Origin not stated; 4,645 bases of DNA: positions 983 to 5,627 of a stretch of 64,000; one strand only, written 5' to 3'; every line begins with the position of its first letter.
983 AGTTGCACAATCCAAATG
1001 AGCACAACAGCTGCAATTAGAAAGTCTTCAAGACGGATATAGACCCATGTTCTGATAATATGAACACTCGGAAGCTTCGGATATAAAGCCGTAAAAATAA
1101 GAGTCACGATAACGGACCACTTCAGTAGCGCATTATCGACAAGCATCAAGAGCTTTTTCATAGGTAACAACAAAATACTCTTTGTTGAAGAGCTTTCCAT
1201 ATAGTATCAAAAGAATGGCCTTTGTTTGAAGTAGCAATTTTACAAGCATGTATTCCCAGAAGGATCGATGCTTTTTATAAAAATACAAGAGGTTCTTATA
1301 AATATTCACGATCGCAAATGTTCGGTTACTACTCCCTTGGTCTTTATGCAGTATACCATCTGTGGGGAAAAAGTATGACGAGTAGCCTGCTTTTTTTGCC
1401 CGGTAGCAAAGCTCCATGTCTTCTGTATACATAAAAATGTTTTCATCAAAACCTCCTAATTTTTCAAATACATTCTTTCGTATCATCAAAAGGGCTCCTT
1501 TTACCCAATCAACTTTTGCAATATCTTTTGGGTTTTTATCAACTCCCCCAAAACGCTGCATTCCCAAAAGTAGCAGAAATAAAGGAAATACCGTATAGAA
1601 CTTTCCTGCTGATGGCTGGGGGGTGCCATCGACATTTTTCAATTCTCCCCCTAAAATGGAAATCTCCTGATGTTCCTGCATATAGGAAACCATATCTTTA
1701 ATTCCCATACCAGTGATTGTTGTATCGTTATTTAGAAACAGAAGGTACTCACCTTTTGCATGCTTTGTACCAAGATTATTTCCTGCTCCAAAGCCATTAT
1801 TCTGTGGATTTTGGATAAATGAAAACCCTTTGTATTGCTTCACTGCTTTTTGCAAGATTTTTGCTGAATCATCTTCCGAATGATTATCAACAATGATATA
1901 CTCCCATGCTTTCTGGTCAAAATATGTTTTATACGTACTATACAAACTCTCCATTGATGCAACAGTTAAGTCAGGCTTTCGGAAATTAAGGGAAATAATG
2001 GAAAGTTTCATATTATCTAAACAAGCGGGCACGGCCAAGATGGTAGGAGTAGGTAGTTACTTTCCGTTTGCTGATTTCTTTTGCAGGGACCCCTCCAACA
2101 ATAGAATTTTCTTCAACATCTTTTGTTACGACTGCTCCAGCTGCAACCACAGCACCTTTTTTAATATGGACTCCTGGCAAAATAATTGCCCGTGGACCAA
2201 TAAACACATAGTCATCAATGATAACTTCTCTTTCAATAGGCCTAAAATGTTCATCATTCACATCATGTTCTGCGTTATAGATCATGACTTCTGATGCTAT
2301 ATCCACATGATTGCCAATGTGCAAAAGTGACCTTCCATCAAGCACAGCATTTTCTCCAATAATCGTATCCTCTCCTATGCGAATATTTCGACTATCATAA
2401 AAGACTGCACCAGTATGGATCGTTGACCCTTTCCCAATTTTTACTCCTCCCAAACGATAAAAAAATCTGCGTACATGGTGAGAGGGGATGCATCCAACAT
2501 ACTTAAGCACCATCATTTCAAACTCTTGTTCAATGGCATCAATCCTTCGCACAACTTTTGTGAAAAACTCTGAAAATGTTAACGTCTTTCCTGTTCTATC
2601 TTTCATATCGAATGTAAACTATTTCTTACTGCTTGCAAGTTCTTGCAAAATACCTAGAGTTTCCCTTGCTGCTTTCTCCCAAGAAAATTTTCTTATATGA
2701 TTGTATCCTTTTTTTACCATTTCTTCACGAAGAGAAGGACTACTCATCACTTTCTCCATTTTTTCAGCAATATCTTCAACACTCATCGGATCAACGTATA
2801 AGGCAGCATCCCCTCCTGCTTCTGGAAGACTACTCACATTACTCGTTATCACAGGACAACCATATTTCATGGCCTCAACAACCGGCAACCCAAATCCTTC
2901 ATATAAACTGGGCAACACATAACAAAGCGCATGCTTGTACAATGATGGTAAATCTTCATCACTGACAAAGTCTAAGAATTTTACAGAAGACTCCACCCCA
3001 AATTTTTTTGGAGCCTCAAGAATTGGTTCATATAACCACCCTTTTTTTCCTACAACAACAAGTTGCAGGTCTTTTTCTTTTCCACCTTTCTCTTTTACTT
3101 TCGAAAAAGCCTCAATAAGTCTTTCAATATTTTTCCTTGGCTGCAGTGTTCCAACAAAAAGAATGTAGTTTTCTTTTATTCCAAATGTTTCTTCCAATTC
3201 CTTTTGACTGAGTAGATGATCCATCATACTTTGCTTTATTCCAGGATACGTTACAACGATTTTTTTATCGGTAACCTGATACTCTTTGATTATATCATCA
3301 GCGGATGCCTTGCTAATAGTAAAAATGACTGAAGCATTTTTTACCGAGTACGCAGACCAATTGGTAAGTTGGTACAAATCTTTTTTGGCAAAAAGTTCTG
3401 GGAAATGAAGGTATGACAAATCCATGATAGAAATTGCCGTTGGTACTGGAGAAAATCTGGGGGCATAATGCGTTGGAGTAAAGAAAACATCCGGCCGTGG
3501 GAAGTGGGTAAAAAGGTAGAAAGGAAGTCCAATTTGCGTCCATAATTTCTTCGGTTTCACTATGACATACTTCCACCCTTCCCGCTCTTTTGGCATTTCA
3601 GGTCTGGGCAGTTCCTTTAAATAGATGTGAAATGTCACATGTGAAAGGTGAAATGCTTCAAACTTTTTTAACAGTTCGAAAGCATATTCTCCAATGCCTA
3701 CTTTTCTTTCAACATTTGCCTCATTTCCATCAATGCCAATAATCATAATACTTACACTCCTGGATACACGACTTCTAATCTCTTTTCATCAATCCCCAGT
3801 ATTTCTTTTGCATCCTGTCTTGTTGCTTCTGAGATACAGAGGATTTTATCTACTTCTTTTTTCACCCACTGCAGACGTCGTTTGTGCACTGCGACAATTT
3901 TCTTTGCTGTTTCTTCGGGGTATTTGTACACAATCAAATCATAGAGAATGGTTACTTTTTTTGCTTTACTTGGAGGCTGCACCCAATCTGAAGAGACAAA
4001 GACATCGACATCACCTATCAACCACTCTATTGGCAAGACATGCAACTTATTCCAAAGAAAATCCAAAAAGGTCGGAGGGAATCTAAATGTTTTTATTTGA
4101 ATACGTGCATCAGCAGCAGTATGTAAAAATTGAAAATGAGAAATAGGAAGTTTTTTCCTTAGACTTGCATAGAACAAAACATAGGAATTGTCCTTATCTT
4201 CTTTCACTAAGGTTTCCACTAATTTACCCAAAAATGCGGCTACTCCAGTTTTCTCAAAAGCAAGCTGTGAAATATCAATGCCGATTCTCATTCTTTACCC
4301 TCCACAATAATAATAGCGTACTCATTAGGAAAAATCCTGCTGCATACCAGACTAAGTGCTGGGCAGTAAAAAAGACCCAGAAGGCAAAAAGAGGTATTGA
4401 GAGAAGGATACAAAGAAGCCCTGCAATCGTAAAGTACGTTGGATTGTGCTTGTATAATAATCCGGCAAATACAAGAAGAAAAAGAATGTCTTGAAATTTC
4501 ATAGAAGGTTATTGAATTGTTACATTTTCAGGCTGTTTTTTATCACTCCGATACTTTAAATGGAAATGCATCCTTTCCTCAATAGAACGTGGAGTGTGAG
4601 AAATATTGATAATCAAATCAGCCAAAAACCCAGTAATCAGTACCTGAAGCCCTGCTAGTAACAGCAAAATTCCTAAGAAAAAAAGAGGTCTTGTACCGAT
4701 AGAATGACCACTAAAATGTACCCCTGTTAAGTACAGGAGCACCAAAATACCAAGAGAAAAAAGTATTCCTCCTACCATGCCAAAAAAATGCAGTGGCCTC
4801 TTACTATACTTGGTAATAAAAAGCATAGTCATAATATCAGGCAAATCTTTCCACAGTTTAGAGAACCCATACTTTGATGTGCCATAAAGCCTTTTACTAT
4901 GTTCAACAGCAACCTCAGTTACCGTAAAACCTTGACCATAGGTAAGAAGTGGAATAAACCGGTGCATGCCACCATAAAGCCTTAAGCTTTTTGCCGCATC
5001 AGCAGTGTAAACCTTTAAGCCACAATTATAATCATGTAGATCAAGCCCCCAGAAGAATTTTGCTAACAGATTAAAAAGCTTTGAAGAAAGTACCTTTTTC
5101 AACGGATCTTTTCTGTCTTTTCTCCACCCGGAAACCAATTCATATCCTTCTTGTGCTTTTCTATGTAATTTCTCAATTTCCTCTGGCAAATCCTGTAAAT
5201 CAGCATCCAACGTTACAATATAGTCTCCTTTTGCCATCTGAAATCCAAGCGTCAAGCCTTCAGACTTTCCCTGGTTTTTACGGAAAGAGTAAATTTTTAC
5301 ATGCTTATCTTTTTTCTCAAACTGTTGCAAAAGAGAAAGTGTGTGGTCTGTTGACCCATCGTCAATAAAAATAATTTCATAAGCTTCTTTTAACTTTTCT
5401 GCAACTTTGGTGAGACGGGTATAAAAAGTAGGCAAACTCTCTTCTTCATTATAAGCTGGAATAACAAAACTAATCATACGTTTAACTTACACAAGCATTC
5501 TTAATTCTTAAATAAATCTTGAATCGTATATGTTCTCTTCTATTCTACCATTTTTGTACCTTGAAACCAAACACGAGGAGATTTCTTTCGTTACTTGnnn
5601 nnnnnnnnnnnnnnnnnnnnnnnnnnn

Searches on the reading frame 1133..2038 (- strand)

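Call 44: search_protein_families(library=pfam, proteins=[window:1133-2038:-], max_evalue=0.0001)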
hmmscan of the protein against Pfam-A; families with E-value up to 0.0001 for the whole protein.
window:1133-2038:- (301 aa): 5 families
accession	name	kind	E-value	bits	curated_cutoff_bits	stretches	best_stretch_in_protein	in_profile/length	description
PF00535.33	Glycos_transf_2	-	3.3e-21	76.4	23.3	1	30-141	18-125/168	Glycosyl transferase family 2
PF10111.15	Glyco_tranf_2_2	-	5.4e-13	49.5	27.3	1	36-120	22-106/276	Glycosyltransferase like family 2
PF13641.12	Glyco_tranf_2_3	-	6.9e-09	36.5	27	1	47-226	34-206/230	Glycosyltransferase like family 2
PF13632.12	Glyco_trans_2_3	-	8.3e-07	29.4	27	1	99-228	2-120/198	Glycosyl transferase family group 2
PF13712.12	Glyco_tranf_2_5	-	2.7e-05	24.4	27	0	83-221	41-177/210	Glycosyltransferase like family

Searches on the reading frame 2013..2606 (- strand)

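Call 44: search_protein_families(library=pfam, proteins=[window:2013-2606:-], max_evalue=0.0001)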
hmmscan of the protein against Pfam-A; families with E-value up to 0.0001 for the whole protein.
window:2013-2606:- (197 aa): 3 families
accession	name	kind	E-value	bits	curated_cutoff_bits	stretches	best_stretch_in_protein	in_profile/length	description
PF00132.30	Hexapep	-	3.6e-14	52.2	27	1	128-162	2-36/36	Bacterial transferase hexapeptide (six repeats)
PF14602.12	Hexapep_2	-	1.6e-09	37.8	27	1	128-162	2-34/34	Hexapeptide repeat of succinyl-transferase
PF25084.1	LbH_EIF2B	-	1e-05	25.9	54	0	73-164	20-103/105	EIF2B subunit epsilon LbH domain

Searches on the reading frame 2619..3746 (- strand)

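Call 44: search_protein_families(library=pfam, proteins=[window:2619-3746:-], max_evalue=0.0001)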
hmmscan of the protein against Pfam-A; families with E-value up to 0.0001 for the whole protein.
window:2619-3746:- (375 aa): 5 families
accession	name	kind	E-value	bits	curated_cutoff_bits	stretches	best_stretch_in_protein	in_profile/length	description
PF00534.26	Glycos_transf_1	-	5e-42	143.8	26.4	1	191-349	14-171/172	Glycosyl transferases group 1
PF13692.12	Glyco_trans_1_4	-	1.6e-31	109.9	27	1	193-335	2-141/142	Glycosyl transferases group 1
PF20706.3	GT4-conflict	-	1.5e-12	47.7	26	1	138-362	147-384/385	Family 4 Glycosyltransferase in conflict systems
PF13524.12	Glyco_trans_1_2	-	5.2e-09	36.6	25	1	220-363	12-142/144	Glycosyl transferase-like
PF13439.12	Glyco_transf_4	-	1.8e-06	28.5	28.5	1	17-170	3-166/170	Glycosyltransferase Family 4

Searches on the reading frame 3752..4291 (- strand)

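Call 44: search_protein_families(library=pfam, proteins=[window:3752-4291:-], max_evalue=0.0001)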
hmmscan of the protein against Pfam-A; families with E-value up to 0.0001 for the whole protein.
window:3752-4291:- (179 aa): 1 family
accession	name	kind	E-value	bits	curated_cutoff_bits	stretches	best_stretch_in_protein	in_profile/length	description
PF13439.12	Glyco_transf_4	-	6.3e-08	33.3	28.5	1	62-179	38-166/170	Glycosyltransferase Family 4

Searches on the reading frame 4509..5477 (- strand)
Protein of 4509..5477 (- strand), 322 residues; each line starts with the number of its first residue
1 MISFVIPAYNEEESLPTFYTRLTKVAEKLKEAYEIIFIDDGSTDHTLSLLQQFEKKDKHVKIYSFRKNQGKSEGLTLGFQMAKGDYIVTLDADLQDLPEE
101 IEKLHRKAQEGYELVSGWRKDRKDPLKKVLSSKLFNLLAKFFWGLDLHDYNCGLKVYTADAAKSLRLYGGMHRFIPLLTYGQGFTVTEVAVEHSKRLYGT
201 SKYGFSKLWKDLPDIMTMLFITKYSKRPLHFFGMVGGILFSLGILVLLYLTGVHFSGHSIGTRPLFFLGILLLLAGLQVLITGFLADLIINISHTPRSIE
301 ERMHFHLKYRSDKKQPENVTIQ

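Call 44: search_protein_families(library=pfam, proteins=[window:4509-5477:-], max_evalue=0.0001)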
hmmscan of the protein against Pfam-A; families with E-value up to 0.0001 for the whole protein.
window:4509-5477:- (322 aa): 3 families
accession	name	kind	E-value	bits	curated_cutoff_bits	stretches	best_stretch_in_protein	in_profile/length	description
PF00535.33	Glycos_transf_2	-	2.3e-34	119.2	23.3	1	3-163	1-165/168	Glycosyl transferase family 2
PF10111.15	Glyco_tranf_2_2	-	2.4e-09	37.6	27.3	1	3-105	1-103/276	Glycosyltransferase like family 2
PF13641.12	Glyco_tranf_2_3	-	8.6e-06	26.4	27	1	2-114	3-118/230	Glycosyltransferase like family 2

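Call 46: search_protein_families(library=ncbifam, proteins=[window:4509-5477:-], max_evalue=0.000001)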
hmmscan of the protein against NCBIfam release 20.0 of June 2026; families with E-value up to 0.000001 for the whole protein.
window:4509-5477:- (322 aa): 15 families
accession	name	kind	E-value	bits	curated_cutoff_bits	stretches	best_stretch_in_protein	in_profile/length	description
NF007986.1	PRK10714.1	equivalog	1.7e-51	175.2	529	1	2-294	8-298/316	undecaprenyl-phosphate 4-deoxy-4-formamido-L-arabinose transferase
NF047588.1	GlcsyltransPgfSStrep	equivalog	5.7e-39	134.1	500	1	2-294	3-292/308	glycosyltransferase PgfS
TIGR04182.1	glyco_TIGR04182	equivalog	3.5e-22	79.1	325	1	3-293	3-286/293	S-layer glycoprotein N-glycosyltransferase AglJ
TIGR03937.1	PgaC_IcaA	equivalog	9.8e-18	64.3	422.3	1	1-93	46-135/407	poly-beta-1,6-N-acetyl-D-glucosamine synthase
NF007482.0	PRK10073.1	equivalog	4.2e-16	58.9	423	1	2-108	8-110/334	glycosyltransferase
NF047683.1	TeichurnBiosyTuaG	equivalog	5.7e-13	49.1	400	1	2-104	8-107/252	teichuronic acid biosynthesis protein TuaG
TIGR04283.1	glyco_like_mftF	equivalog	1.6e-12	47.5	182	1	2-103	1-91/221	TIGR04283 family arsenosugar biosynthesis glycosyltransferase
NF041875.1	EPS_EpsD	equivalog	3.5e-12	46.4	370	1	2-114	1-110/325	exopolysaccharide biosynthesis glycosyltransferase EpsD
NF050050.1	ProtGlycPglI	equivalog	2.4e-11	43.6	500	1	2-118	4-118/306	GalNAc(5)-diNAcBac-PP-undecaprenol beta-1,3-glucosyltransferase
NF038302.1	EPS_HpsE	equivalog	7.3e-11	41.6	300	1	3-94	4-97/307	hormogonium polysaccharide biosynthesis glycosyltransferase HpsE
NF010496.0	PRK13915.1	equivalog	2.5e-10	39.9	262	1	2-98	33-131/307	glucosyl-3-phosphoglycerate synthase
TIGR03111.1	glyc2_xrt_Gpos1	hypoth_equivalog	9.1e-09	34.6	363.95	1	2-103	51-151/439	TIGR03111 family XrtG-associated glycosyltransferase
NF041391.1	DPhHxTase_Halo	equivalog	3.9e-07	29.3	375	1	8-199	3-189/213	dolichyl-phosphate hexose transferase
NF058614.1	PPMAGASynPpgS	equivalog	9.7e-07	28.4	370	0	4-194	4-197/226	polyprenyl-phospho-N-acetylgalactosaminyl synthase PpgS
NF045692.1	OglycostaseCruG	equivalog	9.7e-07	28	600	0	2-116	43-161/386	2'-O-glycosyltransferase CruG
